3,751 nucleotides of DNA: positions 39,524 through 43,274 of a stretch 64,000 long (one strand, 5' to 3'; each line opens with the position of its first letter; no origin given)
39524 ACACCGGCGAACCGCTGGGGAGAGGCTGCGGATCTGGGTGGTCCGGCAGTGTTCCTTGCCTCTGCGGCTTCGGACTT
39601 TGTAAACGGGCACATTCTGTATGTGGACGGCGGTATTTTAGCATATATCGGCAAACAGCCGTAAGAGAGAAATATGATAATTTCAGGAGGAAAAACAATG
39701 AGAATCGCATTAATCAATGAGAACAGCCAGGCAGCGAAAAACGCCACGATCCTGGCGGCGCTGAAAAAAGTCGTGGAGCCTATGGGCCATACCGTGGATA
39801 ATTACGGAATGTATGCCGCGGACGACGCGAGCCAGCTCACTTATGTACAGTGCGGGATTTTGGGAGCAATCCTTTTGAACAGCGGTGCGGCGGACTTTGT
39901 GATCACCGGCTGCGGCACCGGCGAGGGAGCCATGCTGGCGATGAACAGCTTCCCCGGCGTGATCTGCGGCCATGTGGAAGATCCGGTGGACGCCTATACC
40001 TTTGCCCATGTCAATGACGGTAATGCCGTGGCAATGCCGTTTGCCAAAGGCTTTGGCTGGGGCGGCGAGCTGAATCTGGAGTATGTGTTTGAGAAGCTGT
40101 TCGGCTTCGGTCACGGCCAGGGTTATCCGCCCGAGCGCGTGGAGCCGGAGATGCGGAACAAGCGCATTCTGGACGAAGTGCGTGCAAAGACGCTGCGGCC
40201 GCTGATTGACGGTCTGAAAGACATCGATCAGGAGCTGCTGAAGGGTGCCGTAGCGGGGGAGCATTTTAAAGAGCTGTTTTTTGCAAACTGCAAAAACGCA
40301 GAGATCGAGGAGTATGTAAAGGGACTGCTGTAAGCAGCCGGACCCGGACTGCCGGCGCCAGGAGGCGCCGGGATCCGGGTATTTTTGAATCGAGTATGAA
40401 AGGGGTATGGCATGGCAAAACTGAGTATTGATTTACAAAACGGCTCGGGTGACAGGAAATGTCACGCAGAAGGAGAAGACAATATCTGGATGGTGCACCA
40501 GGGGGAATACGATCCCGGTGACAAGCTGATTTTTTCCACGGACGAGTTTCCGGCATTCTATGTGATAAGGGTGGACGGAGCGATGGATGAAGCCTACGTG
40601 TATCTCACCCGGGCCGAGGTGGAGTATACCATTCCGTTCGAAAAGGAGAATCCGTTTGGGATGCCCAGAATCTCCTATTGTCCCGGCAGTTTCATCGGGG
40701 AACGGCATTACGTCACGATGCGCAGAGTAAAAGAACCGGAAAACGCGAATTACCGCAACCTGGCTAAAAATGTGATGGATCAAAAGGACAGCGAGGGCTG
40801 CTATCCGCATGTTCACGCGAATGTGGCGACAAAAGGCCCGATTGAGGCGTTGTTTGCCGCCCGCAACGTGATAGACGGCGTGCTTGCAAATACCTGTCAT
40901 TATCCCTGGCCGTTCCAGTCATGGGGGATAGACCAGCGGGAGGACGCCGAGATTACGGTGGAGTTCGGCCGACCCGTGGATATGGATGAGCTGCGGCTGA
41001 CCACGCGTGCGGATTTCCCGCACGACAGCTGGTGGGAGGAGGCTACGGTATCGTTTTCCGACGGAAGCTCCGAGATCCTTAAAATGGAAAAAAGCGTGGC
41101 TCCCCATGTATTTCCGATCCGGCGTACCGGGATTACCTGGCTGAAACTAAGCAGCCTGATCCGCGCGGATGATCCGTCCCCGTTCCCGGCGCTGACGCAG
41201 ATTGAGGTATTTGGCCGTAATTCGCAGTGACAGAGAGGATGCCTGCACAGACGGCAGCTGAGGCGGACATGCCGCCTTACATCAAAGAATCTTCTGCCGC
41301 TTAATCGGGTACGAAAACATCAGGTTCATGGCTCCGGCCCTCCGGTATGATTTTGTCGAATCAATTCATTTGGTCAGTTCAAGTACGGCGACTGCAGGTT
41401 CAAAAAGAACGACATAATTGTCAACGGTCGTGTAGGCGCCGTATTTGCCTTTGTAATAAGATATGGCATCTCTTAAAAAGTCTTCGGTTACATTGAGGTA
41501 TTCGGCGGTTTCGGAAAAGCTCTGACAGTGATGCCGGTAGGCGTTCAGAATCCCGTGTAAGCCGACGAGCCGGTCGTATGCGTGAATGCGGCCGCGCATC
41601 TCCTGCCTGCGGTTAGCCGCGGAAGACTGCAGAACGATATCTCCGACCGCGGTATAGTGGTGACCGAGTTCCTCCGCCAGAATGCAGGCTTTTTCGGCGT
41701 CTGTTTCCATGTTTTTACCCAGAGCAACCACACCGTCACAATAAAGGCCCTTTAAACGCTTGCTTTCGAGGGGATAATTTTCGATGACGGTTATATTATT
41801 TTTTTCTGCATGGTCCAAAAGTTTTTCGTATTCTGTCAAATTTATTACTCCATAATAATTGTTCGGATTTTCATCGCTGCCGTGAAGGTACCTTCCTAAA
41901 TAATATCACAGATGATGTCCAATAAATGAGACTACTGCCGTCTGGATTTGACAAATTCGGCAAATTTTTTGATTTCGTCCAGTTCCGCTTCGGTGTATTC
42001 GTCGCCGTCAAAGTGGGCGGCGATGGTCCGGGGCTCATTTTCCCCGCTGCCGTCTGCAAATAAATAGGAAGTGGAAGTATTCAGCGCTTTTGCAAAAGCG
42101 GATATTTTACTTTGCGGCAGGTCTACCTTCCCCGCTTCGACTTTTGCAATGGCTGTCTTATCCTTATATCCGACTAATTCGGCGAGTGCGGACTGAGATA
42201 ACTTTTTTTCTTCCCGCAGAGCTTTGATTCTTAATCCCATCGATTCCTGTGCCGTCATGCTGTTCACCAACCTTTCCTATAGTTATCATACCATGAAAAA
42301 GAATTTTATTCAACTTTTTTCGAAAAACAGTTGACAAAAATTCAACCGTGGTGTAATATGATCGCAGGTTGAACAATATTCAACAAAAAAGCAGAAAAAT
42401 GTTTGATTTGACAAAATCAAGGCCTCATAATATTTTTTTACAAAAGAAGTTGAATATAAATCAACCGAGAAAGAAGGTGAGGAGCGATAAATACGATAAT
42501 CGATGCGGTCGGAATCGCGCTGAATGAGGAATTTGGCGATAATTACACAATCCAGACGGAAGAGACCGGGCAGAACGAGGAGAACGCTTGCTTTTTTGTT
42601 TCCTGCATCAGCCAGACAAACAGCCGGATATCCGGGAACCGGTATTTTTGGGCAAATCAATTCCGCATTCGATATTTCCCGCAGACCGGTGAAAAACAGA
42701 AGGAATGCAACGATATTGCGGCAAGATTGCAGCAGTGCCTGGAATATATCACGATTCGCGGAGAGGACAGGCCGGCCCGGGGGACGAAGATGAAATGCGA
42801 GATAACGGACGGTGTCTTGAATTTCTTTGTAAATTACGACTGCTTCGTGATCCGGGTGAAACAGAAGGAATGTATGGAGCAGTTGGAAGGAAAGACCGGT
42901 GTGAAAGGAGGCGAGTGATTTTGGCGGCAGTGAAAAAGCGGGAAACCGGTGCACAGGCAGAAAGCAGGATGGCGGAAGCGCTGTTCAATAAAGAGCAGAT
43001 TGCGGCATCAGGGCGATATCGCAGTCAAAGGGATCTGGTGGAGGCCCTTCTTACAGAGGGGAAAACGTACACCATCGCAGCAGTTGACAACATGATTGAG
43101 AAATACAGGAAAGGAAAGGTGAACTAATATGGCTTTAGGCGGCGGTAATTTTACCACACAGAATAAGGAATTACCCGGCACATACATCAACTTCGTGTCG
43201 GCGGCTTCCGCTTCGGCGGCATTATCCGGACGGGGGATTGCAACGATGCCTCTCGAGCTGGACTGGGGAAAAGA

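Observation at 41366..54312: Head-less contractile-tail cluster: candidate R-type tailocin under an ImmA/XRE switch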

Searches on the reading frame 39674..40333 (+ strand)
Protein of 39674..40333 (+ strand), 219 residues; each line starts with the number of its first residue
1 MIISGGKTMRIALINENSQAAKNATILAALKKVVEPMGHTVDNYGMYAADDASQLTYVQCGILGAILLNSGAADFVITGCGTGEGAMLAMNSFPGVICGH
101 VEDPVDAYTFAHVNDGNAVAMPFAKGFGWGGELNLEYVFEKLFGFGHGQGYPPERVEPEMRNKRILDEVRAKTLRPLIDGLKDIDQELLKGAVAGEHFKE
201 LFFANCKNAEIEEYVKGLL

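Call 20: search_protein_families(library=ncbifam, proteins=[window:39674-40333:+], max_evalue=0.01)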
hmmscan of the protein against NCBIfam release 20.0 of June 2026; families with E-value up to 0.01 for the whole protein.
window:39674-40333:+ (219 aa): 7 families
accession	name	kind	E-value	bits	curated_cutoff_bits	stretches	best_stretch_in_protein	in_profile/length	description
NF006753.0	PRK09273.1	equivalog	1.4e-95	318.6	137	1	9-218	1-209/211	hypothetical protein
NF004051.0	PRK05571.1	subfamily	6.8e-08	32.4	135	1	28-121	17-108/149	ribose-5-phosphate isomerase B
NF006381.0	PRK08622.1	equivalog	0.00028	20.8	234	1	29-120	17-105/171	galactose-6-phosphate isomerase subunit LacB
TIGR01119.1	lacB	equivalog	0.00071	19.3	312.55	1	30-109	18-94/171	galactose-6-phosphate isomerase subunit LacB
TIGR02133.1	RPI_actino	equivalog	0.00086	19.2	168.2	1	28-121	16-107/148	ribose-5-phosphate isomerase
NF051858.1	EryPhIsonDerIRhiz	equivalog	0.0023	18.1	240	1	38-121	27-108/150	D-erythrulose-4-phosphate isomerase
TIGR00689.1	rpiB_lacA_lacB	subfamily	0.003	17.5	88.3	1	56-121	40-105/145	RpiB/LacA/LacB family sugar-phosphate isomerase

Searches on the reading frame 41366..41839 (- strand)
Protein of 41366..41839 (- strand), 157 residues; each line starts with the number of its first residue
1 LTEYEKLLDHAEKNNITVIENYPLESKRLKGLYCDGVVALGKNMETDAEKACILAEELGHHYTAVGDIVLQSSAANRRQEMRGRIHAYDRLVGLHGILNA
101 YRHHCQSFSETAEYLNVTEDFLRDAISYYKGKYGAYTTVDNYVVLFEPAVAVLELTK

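Call 4: search_protein_families(library=pfam, proteins=[window:41366-41839:-], max_evalue=0.01)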
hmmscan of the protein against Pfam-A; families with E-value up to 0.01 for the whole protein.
window:41366-41839:- (157 aa): 0 families

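Call 19: search_protein_families(library=phrogs, proteins=[window:41366-41839:-], max_evalue=0.01)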
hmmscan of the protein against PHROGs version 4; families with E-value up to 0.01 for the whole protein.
window:41366-41839:- (157 aa): 2 families
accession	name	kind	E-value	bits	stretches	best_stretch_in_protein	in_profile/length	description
phrog_87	-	other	4.1e-31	109.5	1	4-154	39-188/227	metallo-protease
phrog_19329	-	unknown function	0.00033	21.8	1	81-138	50-108/114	-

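Call 20: search_protein_families(library=ncbifam, proteins=[window:41366-41839:-], max_evalue=0.01)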
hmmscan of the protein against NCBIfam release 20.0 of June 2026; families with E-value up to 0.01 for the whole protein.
window:41366-41839:- (157 aa): 0 families

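Call 64: search_protein_families(library=pfam, proteins=[L096:14473-14826:+, L096:12161-13159:+, window:41366-41839:-, L096:10541-11713:+, L099:10541-11794:+, L102:1763-3037:+], max_evalue=1)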
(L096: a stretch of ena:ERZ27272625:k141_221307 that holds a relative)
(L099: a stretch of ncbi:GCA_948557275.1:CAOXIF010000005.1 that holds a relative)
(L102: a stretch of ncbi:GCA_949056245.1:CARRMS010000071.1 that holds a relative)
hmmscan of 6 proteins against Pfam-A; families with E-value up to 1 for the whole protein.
L096:14473-14826:+ (117 aa): 1 family
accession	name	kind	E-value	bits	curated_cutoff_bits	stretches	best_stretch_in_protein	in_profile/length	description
PF20721.2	C19orf12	-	1.7e-05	25.2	30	1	55-113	45-103/163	C19orf12-like protein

L096:12161-13159:+ (332 aa): 4 families
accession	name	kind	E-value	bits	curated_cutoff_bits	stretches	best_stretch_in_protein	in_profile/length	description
PF00589.27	Phage_integrase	-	1.5e-37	129.4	27.1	1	166-316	7-166/172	Phage integrase family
PF13495.12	Phage_int_SAM_4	-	6.5e-07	30.1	27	1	58-136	2-79/85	Phage integrase, N-terminal SAM-like domain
PF02899.23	Phage_int_SAM_1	-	1.3e-05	25.8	22.3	1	68-139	12-83/83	Phage integrase, N-terminal SAM-like domain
PF11917.13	DUF3435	-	0.013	14.9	25.8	1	255-322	172-241/418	Protein of unknown function (DUF3435)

window:41366-41839:- (157 aa): 1 family
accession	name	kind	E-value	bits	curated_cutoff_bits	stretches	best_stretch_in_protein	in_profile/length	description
PF06114.19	Peptidase_M78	-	0.024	14.9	22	1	12-120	2-116/123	IrrE N-terminal-like domain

L096:10541-11713:+ (390 aa): 1 family
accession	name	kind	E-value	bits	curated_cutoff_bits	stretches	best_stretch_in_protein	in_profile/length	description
PF09460.16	Saf-Nte_pilin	-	0.018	15.5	25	1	188-262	18-91/144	Saf-pilin pilus formation protein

L099:10541-11794:+ (417 aa): 2 families
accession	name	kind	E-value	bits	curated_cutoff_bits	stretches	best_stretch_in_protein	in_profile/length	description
PF09460.16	Saf-Nte_pilin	-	0.024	15.1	25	1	188-264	18-93/144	Saf-pilin pilus formation protein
PF24801.1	FNIII-A_GpJ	-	0.24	12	27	1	217-258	40-79/126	Tip attachment protein J,FNIII-A domain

L102:1763-3037:+ (424 aa): 2 families
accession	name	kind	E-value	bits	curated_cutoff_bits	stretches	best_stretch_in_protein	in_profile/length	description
PF09460.16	Saf-Nte_pilin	-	0.023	15.2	25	1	188-262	18-91/144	Saf-pilin pilus formation protein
PF00229.24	TNF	-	0.18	12.2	23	1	313-404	8-109/127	TNF(Tumour Necrosis Factor) family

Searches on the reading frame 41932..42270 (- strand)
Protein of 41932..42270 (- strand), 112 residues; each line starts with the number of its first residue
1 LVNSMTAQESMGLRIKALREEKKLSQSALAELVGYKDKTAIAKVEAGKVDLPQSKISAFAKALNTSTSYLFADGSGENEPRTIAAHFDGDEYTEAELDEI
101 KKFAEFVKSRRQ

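Call 4: search_protein_families(library=pfam, proteins=[window:41932-42270:-], max_evalue=0.01)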
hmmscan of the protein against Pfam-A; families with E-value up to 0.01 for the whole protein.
window:41932-42270:- (112 aa): 3 families
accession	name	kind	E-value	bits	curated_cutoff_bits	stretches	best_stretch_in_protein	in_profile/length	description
PF01381.28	HTH_3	-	3.3e-12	46.7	23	1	15-70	1-55/55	Helix-turn-helix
PF13560.12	HTH_31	-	4.4e-09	37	27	1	11-66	2-57/64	Helix-turn-helix domain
PF12844.13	HTH_19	-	2.3e-05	24.6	30.2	1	14-72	3-60/64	Helix-turn-helix domain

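Call 19: search_protein_families(library=phrogs, proteins=[window:41932-42270:-], max_evalue=0.01)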
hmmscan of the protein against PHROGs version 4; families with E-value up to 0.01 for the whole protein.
window:41932-42270:- (112 aa): 20 families
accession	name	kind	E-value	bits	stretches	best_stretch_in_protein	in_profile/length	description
phrog_8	-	transcription regulation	3.9e-14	53.9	1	2-103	68-162/346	transcriptional regulator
phrog_2967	-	transcription regulation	7.1e-13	49.6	1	3-74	3-73/225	transcriptional regulator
phrog_4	-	transcription regulation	3.7e-12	46.9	1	5-80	131-201/400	transcriptional repressor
phrog_3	-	transcription regulation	8.2e-11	43.3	1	5-80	83-155/430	transcriptional repressor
phrog_5823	-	transcription regulation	6.7e-10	39.7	1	6-81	2-77/404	transcriptional regulator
phrog_2439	-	transcription regulation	9.6e-09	35.6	1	12-76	9-71/367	transcriptional regulator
phrog_2328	-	transcription regulation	9.6e-07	29.6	1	7-72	12-76/128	transcriptional repressor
phrog_1373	-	transcription regulation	1.8e-05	25.8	1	14-72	67-124/166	transcriptional regulator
phrog_2104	-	unknown function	0.00036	21.7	0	13-45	42-73/103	-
phrog_7241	-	transcription regulation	0.00051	21.1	1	14-68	65-118/122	transcriptional regulator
phrog_1994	-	DNA, RNA and nucleotide metabolism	0.00052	21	1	14-72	3-60/170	DNA binding protein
phrog_2339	-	DNA, RNA and nucleotide metabolism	0.0009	20.2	1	4-64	19-79/98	HTH DNA binding protein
phrog_4836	-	transcription regulation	0.00099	19.7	1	7-82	72-146/194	CII-like regulator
phrog_38027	-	transcription regulation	0.0011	20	1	9-71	69-128/143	transcriptional repressor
phrog_14076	-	transcription regulation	0.0014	20.1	1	14-54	17-59/86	transcriptional regulator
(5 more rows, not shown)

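Call 20: search_protein_families(library=ncbifam, proteins=[window:41932-42270:-], max_evalue=0.01)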
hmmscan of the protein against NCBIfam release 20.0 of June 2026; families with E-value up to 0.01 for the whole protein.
window:41932-42270:- (112 aa): 8 families
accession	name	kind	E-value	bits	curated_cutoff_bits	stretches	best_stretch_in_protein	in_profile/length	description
NF041951.1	phage_RstR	subfamily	1.2e-07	32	80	1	11-87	3-78/108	RstR family transcriptional repressor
NF007408.0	PRK09943.1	equivalog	2.4e-06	27.2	211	1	9-83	6-79/185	HTH-type transcriptional regulator PuuR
TIGR03070.1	couple_hipB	subfamily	2.8e-06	27.2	71.65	1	11-64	3-55/58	type II toxin-antitoxin system Y4mF family antitoxin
NF007257.0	PRK09706.1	subfamily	1.4e-05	24.9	101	1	8-110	3-103/135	transcriptional repressor DicA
NF006015.0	PRK08154.1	subfamily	8.9e-05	21.8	204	1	8-100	28-118/314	anaerobic benzoate catabolism transcriptional regulator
TIGR03830.1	CxxCG_CxxCG_HTH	subfamily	0.00011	22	61.8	1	8-60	63-114/127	type II TA system antitoxin MqsA family protein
TIGR00270.2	TIGR00270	equivalog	0.00085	19.2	110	1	9-53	74-116/159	multiprotein bridging factor aMBF1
NF047948.1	male_kill_WMK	equivalog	0.00086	18.8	300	1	10-72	162-223/300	WO male-killing family protein Wmk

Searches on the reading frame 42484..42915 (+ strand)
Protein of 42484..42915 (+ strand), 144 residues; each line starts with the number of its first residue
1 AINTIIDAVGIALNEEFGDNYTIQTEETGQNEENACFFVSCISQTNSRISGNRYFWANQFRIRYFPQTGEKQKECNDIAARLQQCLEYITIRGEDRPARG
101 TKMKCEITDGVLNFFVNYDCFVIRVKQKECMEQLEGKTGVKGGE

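Call 19: search_protein_families(library=phrogs, proteins=[window:42484-42915:+], max_evalue=0.01)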
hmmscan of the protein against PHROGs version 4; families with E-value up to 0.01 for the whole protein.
window:42484-42915:+ (144 aa): 3 families
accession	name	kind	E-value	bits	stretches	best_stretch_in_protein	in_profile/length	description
phrog_525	-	unknown function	1.8e-36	126.4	1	2-141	4-141/142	-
phrog_12483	-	unknown function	3e-11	44.4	1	79-143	2-64/68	-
phrog_37940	-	unknown function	1.9e-05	25.4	1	2-38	2-38/41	-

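Call 20: search_protein_families(library=ncbifam, proteins=[window:42484-42915:+], max_evalue=0.01)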
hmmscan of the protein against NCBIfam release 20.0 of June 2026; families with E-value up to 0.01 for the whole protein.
window:42484-42915:+ (144 aa): 0 families

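Call 64: search_protein_families(library=pfam, proteins=[window:42484-42915:+], max_evalue=1)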
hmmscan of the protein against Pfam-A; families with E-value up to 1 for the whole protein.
window:42484-42915:+ (144 aa): 2 families
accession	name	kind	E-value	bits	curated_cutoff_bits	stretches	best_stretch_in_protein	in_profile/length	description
PF20765.3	Phage_tail_terminator_8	-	6.2e-34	117.5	24.2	1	5-128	2-122/124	Phage tail terminator protein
PF09314.17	DUF1972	-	0.083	12.9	25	1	29-97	29-95/186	Domain of unknown function (DUF1972)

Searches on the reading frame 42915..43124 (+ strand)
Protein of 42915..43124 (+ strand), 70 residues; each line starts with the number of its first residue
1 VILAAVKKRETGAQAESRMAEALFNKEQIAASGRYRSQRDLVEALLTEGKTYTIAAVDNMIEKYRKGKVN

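Call 19: search_protein_families(library=phrogs, proteins=[window:42915-43124:+], max_evalue=0.01)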
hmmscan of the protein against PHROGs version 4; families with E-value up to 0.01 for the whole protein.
window:42915-43124:+ (70 aa): 1 family
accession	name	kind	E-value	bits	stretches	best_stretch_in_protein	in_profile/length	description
phrog_966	-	unknown function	1.1e-19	70.9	1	14-69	3-58/59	-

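Call 20: search_protein_families(library=ncbifam, proteins=[window:42915-43124:+], max_evalue=0.01)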
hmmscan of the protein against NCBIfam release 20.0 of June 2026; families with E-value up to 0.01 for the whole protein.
window:42915-43124:+ (70 aa): 0 families

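Call 64: search_protein_families(library=pfam, proteins=[window:42915-43124:+], max_evalue=1)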
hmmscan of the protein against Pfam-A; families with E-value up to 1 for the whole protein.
window:42915-43124:+ (70 aa): 0 families
